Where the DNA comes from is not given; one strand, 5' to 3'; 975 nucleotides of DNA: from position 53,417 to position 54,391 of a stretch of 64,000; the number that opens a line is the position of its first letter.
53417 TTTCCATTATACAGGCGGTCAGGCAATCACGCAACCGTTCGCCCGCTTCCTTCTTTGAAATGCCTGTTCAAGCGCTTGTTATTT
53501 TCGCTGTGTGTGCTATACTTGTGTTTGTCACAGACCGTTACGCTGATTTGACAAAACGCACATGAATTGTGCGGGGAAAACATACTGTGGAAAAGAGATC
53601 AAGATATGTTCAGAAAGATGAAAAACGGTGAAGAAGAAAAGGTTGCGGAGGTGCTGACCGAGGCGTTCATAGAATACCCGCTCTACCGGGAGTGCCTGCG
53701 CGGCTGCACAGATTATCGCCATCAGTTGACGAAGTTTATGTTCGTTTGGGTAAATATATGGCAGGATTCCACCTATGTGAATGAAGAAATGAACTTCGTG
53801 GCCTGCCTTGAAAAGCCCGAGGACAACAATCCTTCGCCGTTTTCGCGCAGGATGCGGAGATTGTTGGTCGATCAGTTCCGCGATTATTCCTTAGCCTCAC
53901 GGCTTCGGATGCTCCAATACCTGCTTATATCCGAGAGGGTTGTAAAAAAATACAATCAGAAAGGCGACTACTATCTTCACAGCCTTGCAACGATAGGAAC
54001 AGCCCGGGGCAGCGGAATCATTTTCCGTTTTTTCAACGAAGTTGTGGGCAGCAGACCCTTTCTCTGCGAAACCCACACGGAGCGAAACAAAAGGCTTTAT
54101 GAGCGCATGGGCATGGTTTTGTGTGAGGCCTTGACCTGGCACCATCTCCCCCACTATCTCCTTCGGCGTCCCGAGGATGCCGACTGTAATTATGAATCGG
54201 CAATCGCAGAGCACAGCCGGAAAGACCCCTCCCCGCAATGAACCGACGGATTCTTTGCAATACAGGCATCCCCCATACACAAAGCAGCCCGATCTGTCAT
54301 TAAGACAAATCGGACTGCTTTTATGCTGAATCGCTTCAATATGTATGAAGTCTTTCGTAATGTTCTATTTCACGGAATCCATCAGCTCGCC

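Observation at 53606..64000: Lower-GC block: acyl-AMP ligase, carrier protein and stand-alone condensation domain with dedicated exporters (lipo-amide type biosynthetic cluster)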

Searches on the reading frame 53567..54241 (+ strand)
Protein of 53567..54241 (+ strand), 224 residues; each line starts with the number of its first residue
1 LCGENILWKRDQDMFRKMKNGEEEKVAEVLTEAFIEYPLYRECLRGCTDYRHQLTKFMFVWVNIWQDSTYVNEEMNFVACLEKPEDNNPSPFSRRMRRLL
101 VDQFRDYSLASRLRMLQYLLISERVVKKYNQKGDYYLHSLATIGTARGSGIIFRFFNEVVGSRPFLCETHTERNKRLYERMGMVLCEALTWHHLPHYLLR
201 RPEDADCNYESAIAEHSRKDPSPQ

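Call 3: search_protein_families(library=pfam, proteins=[window:53567-54241:+], max_evalue=0.01)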
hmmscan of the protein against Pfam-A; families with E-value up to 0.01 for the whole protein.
window:53567-54241:+ (224 aa): 0 families

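Call 4: search_protein_families(library=ncbifam, proteins=[window:53567-54241:+], max_evalue=0.01)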
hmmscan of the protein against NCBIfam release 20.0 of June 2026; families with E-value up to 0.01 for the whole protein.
window:53567-54241:+ (224 aa): 0 families

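Call 47: search_solved_structures(query=window:53606-54241:+, max_evalue=10)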
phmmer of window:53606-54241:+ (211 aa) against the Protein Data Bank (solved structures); distinct sequences matched with E-value up to 10: 3.
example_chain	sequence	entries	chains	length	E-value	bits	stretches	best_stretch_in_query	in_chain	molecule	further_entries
2w31_A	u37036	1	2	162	0.0011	22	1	36-96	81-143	GLOBIN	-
4m85_A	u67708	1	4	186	0.056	16.4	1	118-186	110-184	N-acetyltransferase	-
2qec_A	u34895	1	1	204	0.084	15.9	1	111-171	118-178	Histone acetyltransferase HPA2 and related acetyltransferases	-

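Call 75: find_homologous_proteins(query=window:53606-54241:+, max_evalue=0.001)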
Query window:53606-54241:+ (211 aa): 2 proteins with E <= 0.001 among 105 candidates.
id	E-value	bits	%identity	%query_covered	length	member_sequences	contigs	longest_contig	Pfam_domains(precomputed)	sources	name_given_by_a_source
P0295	8.0e-143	491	100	100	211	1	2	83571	-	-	-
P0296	1.8e-80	288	61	98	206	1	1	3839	-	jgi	-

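Call 82: predict_structure(alignment_id=A4)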
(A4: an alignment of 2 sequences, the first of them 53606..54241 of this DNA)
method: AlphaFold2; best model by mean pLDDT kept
length: 211 residues; sequences in the alignment: 2
mean_pLDDT: 57.0   pTM: 0.48
mean pLDDT of the five models: 57.0, 42.1, 40.6, 40.4, 39.3
residues with pLDDT >= 90: 0; 70-90: 46; 50-70: 84; < 50: 81
segments of 3 or more residues with pLDDT < 50: 61-79, 108-141, 144-151, 178-181, 196-211
pLDDT, mean of each block of 10 residues (from residue 1): 75 77 68 80 73 59 39 43 60 62 52 38 35 44 47 60 69 63 63 50 41 31
secondary structure, 60 per line:
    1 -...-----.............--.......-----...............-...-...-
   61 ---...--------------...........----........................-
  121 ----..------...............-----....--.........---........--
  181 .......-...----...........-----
elements in order: E2-4 H10-22 H25-31 H37-51 E57-59 E64-66 H81-91 H96-119 H133-147 E153-156 H159-167 E171-178 E181-187 H196-206

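Call 84: fold_search(model_id=the predicted structure, library=pdb)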
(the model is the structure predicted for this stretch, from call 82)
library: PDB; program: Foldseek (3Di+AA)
matches with E <= 10: 419; with E <= 0.001: 1
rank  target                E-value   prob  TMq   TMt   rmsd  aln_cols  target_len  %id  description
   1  7k09_A                4.9e-04  1.00  0.31  0.34  18.0       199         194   16  Puromycin N-acetyltransferase in complex with acetyl-CoA (released 2021-03-17)
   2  7k09_D                1.7e-03  1.00  0.32  0.34  17.9       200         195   18  Puromycin N-acetyltransferase in complex with acetyl-CoA (released 2021-03-17)
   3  7k09_B                2.0e-03  0.99  0.31  0.34  17.9       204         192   17  Puromycin N-acetyltransferase in complex with acetyl-CoA (released 2021-03-17)
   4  1u6m_A                3.8e-03  0.95  0.26  0.28  17.4       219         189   11  The crystal structure of acetyltransferase (released 2004-12-14)
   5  7k0a_A                7.2e-03  0.98  0.31  0.33  18.1       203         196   17  Puromycin N-acetyltransferase in complex with acetylated puromycin and CoA (released 2021-03-17)
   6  6v3t_A                1.8e-02  0.66  0.24  0.24  18.5       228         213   11  X-Ray Crystal Structure of Tribolium castaneum Arylalkylamine N-acyltransferase in Complex with Acetyl-CoA (released 2020-02-05)
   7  4fd6                  2.5e-02  0.60  0.24  0.23  18.8       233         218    9  Crystal structure of native arylalkylamine N-Acetyltransferase 2 from the yellow fever mosquito, Aedes aegypti (released 2012-06-27)
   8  5yag_B                2.8e-02  0.72  0.25  0.25  18.2       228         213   12  Crystal structure of mosquito arylalkylamine N-Acetyltransferase like 5b/spermine N-Acetyltransferase (released 2018-02-28)
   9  4fd5                  2.9e-02  0.60  0.24  0.23  18.5       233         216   10  Crystal structure of arylalkylamine N-Acetyltransferase 2 from Aedes aegypti (released 2012-06-27)
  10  3fnc_A                3.4e-02  0.82  0.24  0.30  13.8       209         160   13  Crystal structure of a putative acetyltransferase from Listeria innocua (released 2009-01-27)
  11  4m85_C                3.4e-02  0.77  0.25  0.29  18.0       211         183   10  Crystal structure of N-acetyltransferase from Staphylococcus aureus Mu50 (released 2014-09-17)
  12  4fd7_A                3.4e-02  0.38  0.22  0.20  17.4       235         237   12  Crystal structure of insect putative arylalkylamine N-Acetyltransferase 7 from the yellow fever mosquito Aedes aegypt (released 2012-06-27)
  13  1xeb_D                5.2e-02  0.98  0.25  0.34   6.3        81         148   17  Crystal Structure of an Acyl-CoA N-acyltransferase from Pseudomonas aeruginosa (released 2004-10-26)
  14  4m85_A                5.2e-02  0.69  0.26  0.29  17.9       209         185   10  Crystal structure of N-acetyltransferase from Staphylococcus aureus Mu50 (released 2014-09-17)
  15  4m85_B                5.2e-02  0.63  0.25  0.28  17.4       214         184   10  Crystal structure of N-acetyltransferase from Staphylococcus aureus Mu50 (released 2014-09-17)
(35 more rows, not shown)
